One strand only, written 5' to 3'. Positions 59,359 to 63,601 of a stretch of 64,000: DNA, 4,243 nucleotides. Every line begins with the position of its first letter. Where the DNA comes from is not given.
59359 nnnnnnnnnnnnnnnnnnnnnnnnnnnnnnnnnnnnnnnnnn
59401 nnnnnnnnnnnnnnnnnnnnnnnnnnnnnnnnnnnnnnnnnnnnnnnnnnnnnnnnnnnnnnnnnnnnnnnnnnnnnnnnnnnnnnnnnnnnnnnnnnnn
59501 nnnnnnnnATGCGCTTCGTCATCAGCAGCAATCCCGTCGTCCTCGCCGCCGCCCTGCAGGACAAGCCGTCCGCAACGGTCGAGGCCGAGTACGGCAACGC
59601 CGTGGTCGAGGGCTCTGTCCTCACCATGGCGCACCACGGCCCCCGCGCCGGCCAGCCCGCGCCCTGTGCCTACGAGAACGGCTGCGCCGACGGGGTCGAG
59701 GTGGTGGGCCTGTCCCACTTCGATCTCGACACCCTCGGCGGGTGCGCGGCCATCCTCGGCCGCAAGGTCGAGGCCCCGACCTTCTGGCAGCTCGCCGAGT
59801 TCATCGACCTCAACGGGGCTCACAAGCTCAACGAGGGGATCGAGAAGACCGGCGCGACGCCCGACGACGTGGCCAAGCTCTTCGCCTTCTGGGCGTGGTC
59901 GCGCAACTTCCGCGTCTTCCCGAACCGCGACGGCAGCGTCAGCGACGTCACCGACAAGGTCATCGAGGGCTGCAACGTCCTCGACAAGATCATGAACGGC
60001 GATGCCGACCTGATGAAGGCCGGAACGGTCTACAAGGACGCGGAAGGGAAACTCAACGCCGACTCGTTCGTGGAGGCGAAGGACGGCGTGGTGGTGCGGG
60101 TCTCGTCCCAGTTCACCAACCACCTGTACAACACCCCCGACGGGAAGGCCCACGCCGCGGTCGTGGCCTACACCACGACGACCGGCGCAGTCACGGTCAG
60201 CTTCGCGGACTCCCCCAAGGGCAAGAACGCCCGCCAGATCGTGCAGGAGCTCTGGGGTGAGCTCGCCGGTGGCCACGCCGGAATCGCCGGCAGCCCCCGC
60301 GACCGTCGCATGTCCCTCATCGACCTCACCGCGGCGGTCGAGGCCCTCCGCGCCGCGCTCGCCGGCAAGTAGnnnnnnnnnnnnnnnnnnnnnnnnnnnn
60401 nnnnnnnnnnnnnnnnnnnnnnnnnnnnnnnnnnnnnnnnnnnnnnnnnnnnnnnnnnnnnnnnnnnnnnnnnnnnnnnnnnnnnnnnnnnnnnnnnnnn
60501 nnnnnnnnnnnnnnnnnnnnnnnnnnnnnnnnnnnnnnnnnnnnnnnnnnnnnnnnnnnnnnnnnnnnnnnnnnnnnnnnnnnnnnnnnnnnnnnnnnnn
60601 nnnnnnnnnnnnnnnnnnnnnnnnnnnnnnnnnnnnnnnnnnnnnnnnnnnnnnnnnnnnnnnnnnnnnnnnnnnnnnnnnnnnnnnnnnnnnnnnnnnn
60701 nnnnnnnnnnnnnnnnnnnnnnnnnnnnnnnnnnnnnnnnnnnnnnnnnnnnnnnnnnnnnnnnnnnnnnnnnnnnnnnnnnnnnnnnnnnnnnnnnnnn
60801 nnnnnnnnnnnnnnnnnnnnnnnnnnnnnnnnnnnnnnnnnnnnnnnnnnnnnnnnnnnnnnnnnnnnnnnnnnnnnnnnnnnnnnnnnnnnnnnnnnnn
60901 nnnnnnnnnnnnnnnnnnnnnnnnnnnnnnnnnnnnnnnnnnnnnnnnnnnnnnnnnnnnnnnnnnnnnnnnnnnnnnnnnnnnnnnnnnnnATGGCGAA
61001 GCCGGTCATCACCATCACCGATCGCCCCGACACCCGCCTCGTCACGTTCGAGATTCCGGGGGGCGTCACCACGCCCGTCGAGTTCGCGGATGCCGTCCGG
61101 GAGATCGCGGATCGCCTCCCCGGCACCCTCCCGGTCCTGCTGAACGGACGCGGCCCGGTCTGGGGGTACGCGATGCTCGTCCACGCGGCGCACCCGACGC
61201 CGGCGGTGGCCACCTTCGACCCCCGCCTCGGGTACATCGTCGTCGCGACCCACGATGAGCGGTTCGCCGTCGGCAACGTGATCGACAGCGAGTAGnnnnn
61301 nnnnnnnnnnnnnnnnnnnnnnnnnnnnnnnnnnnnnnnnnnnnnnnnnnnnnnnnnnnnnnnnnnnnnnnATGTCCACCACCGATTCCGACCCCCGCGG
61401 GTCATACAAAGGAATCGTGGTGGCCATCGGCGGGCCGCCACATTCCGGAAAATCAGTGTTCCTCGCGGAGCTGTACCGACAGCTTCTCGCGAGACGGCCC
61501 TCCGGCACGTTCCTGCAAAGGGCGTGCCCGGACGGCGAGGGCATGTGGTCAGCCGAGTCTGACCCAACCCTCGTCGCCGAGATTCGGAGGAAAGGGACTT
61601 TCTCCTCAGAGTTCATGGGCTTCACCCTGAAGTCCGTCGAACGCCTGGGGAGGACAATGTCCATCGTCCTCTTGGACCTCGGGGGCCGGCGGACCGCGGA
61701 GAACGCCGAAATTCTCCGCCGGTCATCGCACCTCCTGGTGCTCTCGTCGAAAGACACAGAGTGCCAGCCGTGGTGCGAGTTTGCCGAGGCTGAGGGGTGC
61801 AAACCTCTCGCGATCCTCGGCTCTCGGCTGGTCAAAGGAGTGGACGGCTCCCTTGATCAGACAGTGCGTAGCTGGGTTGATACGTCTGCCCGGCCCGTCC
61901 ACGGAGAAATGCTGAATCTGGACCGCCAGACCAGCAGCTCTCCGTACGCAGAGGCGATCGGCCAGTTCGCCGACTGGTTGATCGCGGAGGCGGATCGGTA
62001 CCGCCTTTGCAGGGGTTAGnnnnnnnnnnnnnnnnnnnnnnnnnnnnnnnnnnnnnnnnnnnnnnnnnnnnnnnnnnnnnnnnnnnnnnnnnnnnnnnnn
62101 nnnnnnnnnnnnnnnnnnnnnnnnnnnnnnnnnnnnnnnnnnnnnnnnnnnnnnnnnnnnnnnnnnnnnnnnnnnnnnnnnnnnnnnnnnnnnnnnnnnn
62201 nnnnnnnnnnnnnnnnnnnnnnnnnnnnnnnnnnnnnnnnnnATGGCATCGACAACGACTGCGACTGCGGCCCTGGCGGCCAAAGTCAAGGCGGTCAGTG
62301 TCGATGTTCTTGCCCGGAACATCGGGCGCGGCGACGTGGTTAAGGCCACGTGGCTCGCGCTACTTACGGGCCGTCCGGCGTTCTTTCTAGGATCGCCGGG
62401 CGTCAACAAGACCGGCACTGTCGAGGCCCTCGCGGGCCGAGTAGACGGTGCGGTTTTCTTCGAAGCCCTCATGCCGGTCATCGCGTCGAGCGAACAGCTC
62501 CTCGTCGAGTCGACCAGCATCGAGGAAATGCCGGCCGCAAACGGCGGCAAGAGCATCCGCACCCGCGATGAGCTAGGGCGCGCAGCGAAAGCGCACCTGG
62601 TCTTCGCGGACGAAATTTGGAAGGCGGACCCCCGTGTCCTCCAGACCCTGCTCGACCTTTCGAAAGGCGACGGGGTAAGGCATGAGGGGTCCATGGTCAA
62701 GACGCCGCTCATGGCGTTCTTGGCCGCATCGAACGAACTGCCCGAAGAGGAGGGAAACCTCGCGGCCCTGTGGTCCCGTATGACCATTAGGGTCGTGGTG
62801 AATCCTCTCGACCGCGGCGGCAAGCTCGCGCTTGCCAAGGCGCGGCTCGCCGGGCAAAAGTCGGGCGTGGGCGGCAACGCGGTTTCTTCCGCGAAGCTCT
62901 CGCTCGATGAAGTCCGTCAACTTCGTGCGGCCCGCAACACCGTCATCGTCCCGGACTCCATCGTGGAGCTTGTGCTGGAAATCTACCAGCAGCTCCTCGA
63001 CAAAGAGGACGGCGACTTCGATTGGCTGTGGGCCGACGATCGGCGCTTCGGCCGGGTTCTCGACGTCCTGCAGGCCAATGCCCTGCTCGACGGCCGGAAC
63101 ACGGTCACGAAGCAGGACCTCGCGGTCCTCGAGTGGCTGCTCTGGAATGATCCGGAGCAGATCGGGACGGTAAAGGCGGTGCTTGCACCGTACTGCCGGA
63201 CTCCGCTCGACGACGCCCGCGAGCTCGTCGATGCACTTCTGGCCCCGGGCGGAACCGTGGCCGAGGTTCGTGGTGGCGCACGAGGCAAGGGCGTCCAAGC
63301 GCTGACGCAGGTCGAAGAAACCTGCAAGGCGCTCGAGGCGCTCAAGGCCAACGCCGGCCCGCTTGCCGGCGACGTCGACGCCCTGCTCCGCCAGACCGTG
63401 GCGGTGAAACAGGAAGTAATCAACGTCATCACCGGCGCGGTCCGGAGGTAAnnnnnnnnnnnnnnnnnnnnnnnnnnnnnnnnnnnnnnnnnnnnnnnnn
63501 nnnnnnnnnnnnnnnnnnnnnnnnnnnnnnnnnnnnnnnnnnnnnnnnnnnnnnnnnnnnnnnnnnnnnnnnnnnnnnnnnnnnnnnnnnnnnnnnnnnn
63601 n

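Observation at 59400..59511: Strong intrinsic terminator placed directly in front of the ribosome-binding site of the first high-GC gene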

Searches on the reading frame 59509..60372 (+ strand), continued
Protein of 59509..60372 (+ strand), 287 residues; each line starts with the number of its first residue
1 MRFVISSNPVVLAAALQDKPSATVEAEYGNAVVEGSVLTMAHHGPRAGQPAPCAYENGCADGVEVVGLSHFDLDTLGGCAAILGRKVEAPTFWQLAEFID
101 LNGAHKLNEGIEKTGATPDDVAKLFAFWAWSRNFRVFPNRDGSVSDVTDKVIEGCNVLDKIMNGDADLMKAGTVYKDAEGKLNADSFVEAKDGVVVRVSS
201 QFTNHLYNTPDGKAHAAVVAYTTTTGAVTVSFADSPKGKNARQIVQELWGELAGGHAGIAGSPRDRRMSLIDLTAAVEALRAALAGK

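Call 69: search_solved_structures(query=A2, max_evalue=1)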
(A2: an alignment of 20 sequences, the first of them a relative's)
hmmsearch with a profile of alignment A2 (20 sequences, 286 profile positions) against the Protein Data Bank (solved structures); distinct sequences matched with E-value up to 1: 7.
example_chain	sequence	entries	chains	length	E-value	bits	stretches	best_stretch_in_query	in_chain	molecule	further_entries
3m7w_A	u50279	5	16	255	0.43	13.1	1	147-270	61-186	3-dehydroquinate dehydratase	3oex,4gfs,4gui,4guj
3o1n_A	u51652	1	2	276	0.47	13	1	147-270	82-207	3-dehydroquinate dehydratase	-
3l2i_A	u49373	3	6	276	0.47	13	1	147-270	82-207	3-dehydroquinate dehydratase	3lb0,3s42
4guf_A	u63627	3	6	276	0.52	12.9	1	147-270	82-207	3-dehydroquinate dehydratase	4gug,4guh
3nnt_A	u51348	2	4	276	0.58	12.7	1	147-266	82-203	3-dehydroquinate dehydratase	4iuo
6qzq_A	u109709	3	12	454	0.61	12.6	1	145-227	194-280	CRISPR-associated (Cas) DxTHG family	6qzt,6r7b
6r9r_B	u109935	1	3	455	0.61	12.6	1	145-227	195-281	CRISPR-associated (Cas) DxTHG family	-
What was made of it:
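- Tried and rejected: PDB sequence search for gene C. Nothing significant (call 69).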

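Call 80: find_encoding_contigs(protein=P0008, flank=1500, max_places=2)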
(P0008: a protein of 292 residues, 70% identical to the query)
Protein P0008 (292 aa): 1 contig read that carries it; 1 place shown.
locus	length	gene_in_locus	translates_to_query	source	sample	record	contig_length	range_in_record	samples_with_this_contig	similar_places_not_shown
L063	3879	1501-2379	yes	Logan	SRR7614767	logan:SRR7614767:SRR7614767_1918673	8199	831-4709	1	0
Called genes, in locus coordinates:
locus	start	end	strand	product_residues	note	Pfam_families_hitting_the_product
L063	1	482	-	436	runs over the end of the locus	PF00270:DEAD, PF04851:ResIII, PF00271:Helicase_C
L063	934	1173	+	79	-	-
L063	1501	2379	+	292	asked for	-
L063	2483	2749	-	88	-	-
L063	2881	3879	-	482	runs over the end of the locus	PF01839:FG-GAP (weak), PF13517:FG-GAP_3 (weak), PF03734:YkuD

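Call 81: find_encoding_contigs(protein=P0010, flank=1500, max_places=2)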
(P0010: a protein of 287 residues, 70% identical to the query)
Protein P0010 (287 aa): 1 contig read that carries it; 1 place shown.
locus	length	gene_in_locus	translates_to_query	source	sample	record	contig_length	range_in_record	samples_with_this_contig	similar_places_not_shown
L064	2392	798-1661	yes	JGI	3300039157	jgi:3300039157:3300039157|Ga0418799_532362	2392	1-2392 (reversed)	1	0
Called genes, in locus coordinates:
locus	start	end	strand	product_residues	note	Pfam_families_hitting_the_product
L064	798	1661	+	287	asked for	-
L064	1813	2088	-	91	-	PF13560:HTH_31, PF12844:HTH_19 (weak), PF01381:HTH_3, PF13443:HTH_26 (weak)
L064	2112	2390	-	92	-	?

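Call 82: find_encoding_contigs(protein=P0014, flank=1500, max_places=2)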
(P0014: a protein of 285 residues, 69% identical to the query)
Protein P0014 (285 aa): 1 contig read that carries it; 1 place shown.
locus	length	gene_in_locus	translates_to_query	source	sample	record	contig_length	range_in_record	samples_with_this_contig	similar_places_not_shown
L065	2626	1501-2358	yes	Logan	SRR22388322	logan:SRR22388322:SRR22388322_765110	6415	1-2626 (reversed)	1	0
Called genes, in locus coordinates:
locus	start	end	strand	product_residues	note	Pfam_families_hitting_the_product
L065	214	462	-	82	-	-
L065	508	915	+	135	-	-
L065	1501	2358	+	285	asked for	-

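Call 83: find_encoding_contigs(protein=P0011, flank=1500, max_places=4)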
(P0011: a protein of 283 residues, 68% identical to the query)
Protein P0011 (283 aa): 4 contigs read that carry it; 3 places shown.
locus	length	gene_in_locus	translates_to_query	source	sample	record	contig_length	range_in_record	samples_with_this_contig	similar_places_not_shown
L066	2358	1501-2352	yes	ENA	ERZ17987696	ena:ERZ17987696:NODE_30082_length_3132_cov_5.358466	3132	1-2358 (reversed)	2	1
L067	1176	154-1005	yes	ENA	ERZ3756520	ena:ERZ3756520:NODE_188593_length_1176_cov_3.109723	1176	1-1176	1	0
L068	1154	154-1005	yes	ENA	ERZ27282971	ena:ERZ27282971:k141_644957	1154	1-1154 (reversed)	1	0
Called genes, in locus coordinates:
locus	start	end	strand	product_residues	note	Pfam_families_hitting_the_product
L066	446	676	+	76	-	-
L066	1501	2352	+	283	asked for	-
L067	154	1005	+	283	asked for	-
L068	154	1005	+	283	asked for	-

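Call 84: find_encoding_contigs(protein=P0012, flank=1500, max_places=2)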
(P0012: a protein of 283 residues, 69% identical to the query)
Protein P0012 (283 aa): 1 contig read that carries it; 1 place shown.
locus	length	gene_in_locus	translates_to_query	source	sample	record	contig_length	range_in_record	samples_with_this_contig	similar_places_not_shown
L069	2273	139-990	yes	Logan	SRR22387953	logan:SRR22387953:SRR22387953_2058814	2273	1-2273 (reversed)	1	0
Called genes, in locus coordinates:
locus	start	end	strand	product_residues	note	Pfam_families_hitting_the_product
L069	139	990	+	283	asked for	-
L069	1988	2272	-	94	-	?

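Call 97: find_related_loci(query=A2, collection=viral_contigs, flank=1500)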
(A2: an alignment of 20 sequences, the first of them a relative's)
Query A2 (287 aa) in viral_contigs; peptide patterns used: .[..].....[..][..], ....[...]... (x = any residue, [..] = any of these).
100 stretches matched a pattern; 38 encode a relative of the query (tblastn E <= 1e-3); 37 distinct loci.
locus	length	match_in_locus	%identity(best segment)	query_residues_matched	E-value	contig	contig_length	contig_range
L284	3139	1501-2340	50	3-284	2e-79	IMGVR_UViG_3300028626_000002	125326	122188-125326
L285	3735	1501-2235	46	23-268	5e-68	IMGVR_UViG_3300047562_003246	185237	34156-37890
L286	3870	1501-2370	45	1-280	1e-64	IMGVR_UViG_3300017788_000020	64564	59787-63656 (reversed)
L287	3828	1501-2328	45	12-282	2e-64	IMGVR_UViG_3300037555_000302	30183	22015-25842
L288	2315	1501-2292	45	12-270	7e-64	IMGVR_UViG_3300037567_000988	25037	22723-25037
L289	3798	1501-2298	43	3-280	7e-63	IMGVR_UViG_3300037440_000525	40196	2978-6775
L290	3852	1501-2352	43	2-284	6e-62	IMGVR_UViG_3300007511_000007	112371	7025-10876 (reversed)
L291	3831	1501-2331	45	1-272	6e-59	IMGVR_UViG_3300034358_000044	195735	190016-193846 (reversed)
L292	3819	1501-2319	42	23-287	3e-57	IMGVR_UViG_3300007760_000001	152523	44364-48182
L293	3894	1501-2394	41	1-284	8e-56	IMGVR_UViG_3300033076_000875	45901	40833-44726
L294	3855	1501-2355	44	20-284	1e-55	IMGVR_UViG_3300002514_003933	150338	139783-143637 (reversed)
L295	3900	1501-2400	37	1-269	2e-52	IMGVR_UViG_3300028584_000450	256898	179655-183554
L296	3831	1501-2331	37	16-285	2e-48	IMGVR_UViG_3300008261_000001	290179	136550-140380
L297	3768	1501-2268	37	12-269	3e-46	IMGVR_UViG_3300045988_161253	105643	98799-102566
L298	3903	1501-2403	36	1-280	1e-45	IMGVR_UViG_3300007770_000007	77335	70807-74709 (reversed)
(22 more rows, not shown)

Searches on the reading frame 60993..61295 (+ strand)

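Call 14: search_protein_families(library=pfam, proteins=[window:60993-61295:+], max_evalue=0.01)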
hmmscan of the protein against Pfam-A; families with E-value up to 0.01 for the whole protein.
window:60993-61295:+ (100 aa): 1 family
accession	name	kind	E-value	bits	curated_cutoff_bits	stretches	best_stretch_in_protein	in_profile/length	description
PF09620.15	Cas_csx3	-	1.1e-18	67.3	21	1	44-98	23-78/78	CRISPR-associated protein (Cas_csx3)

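Call 61: search_protein_families(library=ncbifam, proteins=[window:60993-61295:+], max_evalue=0.001)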
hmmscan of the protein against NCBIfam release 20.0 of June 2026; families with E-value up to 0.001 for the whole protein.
window:60993-61295:+ (100 aa): 1 family
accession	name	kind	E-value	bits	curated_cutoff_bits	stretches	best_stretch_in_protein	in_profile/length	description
TIGR02579.1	cas_csx3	equivalog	9.4e-19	67.5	55.4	1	41-98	25-82/83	CRISPR-associated ring nuclease Crn3/Csx3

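Call 62: search_protein_families(library=padloc, proteins=[window:60993-61295:+], max_evalue=0.001)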
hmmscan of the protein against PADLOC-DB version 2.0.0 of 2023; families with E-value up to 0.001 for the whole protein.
window:60993-61295:+ (100 aa): 6 families
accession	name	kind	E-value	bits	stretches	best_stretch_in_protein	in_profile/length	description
PDLC01632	Csx3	-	4.1e-21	72.8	1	41-98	20-77/77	"CAS-I,CAS-III; associated"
PDLC01353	Csx3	-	4.7e-19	66.5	1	27-98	10-81/82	"CAS-I,CAS-III; associated"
PDLC01294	Csx3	-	5.7e-19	66.2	1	48-98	31-80/81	"CAS-I,CAS-III; associated"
PDLC01040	Csx3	-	1.3e-18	65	1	8-88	6-82/84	Csx3 (CARF)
PDLC01045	Csx3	-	2.9e-14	51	1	40-98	41-99/286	Csx3-AAA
PDLC01059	C3a67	-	1e-05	23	1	36-84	225-271/382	AAA-Csx3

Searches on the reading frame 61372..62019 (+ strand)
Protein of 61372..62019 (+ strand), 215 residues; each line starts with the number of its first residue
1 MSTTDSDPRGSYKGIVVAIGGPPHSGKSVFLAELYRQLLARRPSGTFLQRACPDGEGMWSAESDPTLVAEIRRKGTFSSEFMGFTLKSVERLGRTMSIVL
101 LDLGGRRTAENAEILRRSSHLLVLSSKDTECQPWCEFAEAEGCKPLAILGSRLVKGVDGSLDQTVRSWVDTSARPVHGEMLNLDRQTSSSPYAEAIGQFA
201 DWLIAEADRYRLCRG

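Call 14: search_protein_families(library=pfam, proteins=[window:61372-62019:+], max_evalue=0.01)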
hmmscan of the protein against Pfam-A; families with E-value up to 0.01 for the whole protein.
window:61372-62019:+ (215 aa): 1 family
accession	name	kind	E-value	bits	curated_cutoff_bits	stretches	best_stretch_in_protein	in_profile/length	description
PF19975.5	DO-GTPase1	-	0.0047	16.7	27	1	19-49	2-31/271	Double-GTPase 1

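Call 61: search_protein_families(library=ncbifam, proteins=[window:61372-62019:+], max_evalue=0.001)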
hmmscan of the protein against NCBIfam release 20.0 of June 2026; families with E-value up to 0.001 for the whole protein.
window:61372-62019:+ (215 aa): 0 families

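Call 62: search_protein_families(library=padloc, proteins=[window:61372-62019:+], max_evalue=0.001)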
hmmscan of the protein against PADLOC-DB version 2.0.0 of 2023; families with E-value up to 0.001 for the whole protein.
window:61372-62019:+ (215 aa): 3 families
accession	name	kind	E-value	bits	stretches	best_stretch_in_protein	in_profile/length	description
PDLC01515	Csx3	-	3.6e-37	125.7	1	14-155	6-146/183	"CAS-I,CAS-III; associated"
PDLC01045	Csx3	-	3.1e-31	106.7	1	13-164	106-253/286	Csx3-AAA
PDLC01059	C3a67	-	6.1e-30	102.7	1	17-154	7-140/382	AAA-Csx3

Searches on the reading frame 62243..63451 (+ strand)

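Call 14: search_protein_families(library=pfam, proteins=[window:62243-63451:+], max_evalue=0.01)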
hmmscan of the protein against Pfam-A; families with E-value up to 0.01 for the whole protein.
window:62243-63451:+ (402 aa): 4 families
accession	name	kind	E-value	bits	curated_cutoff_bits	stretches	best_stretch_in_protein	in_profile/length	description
PF20030.5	bpMoxR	-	2.3e-18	66.4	27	1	15-195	3-175/205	MoxR domain in the MoxR-vWA-beta-propeller ternary systems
PF17868.7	AAA_lid_8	-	4.9e-14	52.3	22.8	1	239-313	1-71/72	AAA lid domain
PF07728.20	AAA_5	-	7.1e-10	39.5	22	1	47-180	3-139/139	AAA domain (dynein-related subfamily)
PF07724.20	AAA_2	-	0.0068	16.9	27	0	48-164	8-124/166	AAA domain (Cdc48 subfamily)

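Call 61: search_protein_families(library=ncbifam, proteins=[window:62243-63451:+], max_evalue=0.001)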
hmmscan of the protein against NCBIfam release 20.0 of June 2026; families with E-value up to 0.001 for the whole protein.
window:62243-63451:+ (402 aa): 1 family
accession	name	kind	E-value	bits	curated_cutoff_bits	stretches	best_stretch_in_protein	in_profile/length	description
NF010054.0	PRK13531.1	equivalog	8.6e-34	117.4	681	1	8-310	4-294/498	ATPase RavA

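Call 62: search_protein_families(library=padloc, proteins=[window:62243-63451:+], max_evalue=0.001)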
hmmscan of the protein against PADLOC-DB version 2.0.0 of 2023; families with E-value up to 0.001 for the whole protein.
window:62243-63451:+ (402 aa): 0 families
